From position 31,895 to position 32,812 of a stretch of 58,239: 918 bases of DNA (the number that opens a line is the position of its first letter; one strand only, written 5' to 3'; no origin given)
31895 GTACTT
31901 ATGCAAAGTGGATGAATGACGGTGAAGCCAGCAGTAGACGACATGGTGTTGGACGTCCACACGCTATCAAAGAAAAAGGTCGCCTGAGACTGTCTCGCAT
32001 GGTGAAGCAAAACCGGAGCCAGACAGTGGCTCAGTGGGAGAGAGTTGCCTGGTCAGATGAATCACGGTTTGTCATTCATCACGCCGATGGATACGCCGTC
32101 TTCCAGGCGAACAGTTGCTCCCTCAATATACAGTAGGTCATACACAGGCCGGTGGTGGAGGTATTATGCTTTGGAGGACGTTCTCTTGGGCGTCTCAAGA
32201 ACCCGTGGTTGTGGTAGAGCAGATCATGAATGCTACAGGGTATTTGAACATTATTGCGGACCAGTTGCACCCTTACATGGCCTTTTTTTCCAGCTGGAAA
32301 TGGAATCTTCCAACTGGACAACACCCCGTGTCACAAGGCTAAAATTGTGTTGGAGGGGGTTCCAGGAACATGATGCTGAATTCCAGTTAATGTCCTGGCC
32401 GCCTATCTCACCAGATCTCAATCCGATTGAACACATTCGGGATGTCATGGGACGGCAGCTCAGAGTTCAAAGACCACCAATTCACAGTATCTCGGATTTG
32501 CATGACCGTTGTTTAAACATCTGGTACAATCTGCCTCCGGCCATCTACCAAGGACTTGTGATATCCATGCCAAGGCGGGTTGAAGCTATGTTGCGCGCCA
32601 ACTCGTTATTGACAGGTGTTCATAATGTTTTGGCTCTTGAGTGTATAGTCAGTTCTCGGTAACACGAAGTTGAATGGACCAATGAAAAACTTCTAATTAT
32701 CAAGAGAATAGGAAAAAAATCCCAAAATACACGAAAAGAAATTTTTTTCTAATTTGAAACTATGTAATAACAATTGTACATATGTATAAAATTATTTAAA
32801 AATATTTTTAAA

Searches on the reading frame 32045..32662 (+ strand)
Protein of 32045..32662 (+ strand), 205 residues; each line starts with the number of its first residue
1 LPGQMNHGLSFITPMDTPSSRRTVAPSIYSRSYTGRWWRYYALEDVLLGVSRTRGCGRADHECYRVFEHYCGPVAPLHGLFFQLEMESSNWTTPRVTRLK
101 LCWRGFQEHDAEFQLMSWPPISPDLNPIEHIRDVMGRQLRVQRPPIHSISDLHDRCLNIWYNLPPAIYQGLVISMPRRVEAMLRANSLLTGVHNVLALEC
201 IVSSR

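Call 13: search_protein_families(library=pfam, proteins=[window:32045-32662:+], max_evalue=0.001)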
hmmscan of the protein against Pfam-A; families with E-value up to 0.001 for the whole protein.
window:32045-32662:+ (205 aa): 1 family
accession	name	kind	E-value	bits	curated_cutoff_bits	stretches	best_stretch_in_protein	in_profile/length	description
PF13358.12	DDE_3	-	5.3e-06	26.8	28.6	1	103-143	97-137/146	DDE superfamily endonuclease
